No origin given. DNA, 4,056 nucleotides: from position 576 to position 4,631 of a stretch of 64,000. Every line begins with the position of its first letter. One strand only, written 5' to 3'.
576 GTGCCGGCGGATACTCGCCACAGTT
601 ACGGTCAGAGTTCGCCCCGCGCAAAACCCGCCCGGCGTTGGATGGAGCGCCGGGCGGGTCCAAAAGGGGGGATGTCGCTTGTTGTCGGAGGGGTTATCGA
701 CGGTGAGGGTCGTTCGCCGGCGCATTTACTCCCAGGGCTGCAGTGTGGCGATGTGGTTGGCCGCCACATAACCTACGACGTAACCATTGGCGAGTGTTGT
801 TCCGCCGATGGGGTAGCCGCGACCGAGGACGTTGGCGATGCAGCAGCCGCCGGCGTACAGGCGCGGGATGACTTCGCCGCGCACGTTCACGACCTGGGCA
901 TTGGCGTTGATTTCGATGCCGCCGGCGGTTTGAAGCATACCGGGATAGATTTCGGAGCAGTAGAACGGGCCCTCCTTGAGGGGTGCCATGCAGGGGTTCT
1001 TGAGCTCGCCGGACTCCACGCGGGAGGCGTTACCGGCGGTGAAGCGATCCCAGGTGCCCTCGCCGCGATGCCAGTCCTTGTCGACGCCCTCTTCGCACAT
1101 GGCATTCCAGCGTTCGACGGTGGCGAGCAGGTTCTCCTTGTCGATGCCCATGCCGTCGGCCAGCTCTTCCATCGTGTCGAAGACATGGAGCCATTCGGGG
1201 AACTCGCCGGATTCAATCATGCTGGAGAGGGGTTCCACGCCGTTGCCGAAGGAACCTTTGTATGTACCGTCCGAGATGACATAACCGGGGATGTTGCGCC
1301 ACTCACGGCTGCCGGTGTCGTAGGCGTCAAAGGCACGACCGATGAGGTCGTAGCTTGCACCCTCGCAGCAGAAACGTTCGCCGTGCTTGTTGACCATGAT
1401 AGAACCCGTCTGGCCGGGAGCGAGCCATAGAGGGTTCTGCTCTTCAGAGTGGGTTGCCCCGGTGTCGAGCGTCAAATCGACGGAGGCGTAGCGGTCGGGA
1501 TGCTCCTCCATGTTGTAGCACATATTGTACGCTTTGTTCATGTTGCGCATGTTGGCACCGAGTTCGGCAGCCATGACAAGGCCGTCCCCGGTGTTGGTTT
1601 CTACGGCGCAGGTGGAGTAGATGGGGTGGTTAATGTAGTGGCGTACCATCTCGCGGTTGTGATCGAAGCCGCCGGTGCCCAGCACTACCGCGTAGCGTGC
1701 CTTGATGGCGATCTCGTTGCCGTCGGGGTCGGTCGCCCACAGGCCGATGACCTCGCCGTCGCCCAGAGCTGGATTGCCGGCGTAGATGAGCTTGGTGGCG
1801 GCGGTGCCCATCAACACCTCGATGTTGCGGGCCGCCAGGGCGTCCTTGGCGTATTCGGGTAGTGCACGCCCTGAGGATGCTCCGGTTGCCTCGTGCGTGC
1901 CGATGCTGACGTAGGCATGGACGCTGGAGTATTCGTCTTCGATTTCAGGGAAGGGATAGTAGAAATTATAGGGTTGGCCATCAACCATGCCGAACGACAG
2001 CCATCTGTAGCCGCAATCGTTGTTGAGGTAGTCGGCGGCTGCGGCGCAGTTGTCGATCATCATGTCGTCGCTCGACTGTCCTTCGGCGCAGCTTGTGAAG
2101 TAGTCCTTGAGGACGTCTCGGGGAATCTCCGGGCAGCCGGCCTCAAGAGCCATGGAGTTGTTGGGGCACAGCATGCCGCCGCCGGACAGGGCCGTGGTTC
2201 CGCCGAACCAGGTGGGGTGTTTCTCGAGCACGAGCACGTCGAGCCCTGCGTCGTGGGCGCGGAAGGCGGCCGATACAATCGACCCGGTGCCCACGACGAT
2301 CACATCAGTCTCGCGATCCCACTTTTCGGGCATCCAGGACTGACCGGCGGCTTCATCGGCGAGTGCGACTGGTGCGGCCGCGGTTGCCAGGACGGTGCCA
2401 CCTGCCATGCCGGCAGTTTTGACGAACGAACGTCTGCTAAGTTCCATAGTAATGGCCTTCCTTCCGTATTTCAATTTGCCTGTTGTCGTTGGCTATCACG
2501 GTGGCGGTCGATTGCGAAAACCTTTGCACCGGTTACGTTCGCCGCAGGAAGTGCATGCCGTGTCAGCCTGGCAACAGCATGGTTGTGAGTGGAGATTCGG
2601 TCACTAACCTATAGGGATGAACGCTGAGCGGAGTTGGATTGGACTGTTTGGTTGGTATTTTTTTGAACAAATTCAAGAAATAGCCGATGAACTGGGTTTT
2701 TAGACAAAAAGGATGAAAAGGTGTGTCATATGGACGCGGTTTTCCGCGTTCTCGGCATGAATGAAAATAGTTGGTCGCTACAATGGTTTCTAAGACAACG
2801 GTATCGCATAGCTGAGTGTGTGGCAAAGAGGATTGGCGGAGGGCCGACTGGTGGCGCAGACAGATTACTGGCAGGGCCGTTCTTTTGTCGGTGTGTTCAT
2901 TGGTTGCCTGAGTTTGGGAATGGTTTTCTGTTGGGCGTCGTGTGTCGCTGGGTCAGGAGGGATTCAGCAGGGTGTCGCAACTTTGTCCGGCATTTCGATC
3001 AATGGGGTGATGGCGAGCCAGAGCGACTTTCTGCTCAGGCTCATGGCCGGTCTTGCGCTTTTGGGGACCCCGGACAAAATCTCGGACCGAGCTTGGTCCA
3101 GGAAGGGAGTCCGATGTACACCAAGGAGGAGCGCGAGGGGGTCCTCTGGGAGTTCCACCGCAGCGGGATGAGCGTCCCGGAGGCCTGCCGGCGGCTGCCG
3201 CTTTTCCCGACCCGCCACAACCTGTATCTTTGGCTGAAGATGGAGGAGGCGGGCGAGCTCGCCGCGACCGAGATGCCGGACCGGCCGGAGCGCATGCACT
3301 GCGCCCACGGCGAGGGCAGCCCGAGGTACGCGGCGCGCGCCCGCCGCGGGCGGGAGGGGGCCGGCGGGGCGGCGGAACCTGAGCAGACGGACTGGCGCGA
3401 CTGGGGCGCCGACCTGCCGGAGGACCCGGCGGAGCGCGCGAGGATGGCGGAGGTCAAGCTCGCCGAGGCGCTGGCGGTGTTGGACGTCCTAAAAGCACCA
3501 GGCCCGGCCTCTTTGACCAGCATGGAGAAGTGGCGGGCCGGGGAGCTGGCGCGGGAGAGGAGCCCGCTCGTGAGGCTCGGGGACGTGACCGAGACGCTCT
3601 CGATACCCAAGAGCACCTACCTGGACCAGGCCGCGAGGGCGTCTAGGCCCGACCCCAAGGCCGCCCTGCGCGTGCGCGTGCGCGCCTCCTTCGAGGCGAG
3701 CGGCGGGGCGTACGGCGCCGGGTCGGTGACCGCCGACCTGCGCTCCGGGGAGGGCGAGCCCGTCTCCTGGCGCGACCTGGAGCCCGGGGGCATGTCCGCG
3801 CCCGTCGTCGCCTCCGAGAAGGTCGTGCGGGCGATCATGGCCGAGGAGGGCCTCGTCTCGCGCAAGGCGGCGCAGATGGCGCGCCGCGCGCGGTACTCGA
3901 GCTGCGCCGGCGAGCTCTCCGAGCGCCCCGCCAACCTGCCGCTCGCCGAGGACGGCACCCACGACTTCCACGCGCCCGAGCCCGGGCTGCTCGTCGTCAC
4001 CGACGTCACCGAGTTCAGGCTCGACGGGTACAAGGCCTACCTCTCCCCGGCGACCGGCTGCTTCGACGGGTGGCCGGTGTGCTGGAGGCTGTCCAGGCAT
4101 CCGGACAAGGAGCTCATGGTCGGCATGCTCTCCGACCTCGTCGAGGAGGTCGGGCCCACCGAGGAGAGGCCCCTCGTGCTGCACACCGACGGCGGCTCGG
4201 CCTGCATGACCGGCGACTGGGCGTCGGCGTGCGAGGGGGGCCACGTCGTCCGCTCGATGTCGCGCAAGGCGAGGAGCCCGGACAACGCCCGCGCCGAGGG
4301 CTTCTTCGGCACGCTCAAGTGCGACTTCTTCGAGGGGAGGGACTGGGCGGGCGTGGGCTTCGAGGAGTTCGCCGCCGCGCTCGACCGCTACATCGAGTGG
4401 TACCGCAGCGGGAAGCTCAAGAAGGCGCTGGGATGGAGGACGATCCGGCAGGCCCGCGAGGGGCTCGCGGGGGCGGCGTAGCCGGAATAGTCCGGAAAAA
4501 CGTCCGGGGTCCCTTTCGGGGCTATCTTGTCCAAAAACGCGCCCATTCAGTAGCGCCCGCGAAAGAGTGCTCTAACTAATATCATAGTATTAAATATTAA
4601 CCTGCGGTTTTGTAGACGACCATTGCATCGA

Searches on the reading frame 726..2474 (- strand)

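Call 46: search_protein_families(library=pfam, proteins=[window:726-2474:-])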
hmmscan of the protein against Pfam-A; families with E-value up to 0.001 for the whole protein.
window:726-2474:- (582 aa): 4 families
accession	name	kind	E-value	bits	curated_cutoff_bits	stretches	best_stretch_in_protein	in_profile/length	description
PF00890.30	FAD_binding_2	-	7.6e-47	160.9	20.4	1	57-561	1-414/414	FAD binding domain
PF01266.30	DAO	-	2.1e-05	24.7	27.9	0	57-104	1-48/353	FAD dependent oxidoreductase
PF12831.13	FAD_oxidored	-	0.0001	22.2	27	1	57-123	1-66/416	FAD dependent oxidoreductase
PF01946.23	Thi4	-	0.00042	20.1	26.2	0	55-104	17-65/235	Thi4 family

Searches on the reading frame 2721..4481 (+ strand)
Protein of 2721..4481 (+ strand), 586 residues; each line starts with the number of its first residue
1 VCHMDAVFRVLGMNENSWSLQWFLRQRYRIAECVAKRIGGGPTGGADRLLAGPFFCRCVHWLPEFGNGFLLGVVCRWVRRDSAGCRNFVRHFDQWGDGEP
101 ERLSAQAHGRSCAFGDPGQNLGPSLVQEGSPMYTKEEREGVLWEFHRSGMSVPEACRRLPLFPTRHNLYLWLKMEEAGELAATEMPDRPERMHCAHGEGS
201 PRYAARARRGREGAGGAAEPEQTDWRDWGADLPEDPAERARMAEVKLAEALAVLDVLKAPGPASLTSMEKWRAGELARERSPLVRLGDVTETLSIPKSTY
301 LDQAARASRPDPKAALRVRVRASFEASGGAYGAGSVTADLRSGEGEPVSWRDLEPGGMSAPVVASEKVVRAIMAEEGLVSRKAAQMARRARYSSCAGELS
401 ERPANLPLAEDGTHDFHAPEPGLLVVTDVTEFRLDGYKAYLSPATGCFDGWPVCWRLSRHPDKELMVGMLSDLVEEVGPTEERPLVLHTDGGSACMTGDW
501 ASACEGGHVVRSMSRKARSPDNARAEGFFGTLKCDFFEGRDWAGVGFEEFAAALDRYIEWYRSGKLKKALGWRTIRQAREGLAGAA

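Call 46: search_protein_families(library=pfam, proteins=[window:2721-4481:+])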
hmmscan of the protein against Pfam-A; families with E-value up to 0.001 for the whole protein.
window:2721-4481:+ (586 aa): 3 families
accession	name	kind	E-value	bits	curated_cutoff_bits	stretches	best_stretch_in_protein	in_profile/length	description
PF00665.32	rve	-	1.2e-12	48.4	32.6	1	419-518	2-101/102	Integrase core domain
PF13276.12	HTH_21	-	4.5e-06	27.2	28.1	1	315-381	5-55/60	HTH-like domain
PF13333.12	rve_2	-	0.00081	19.9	22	0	526-565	1-38/56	Integrase core domain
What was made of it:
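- An IS3-like transposase lies at 2721-4481 (call 46).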
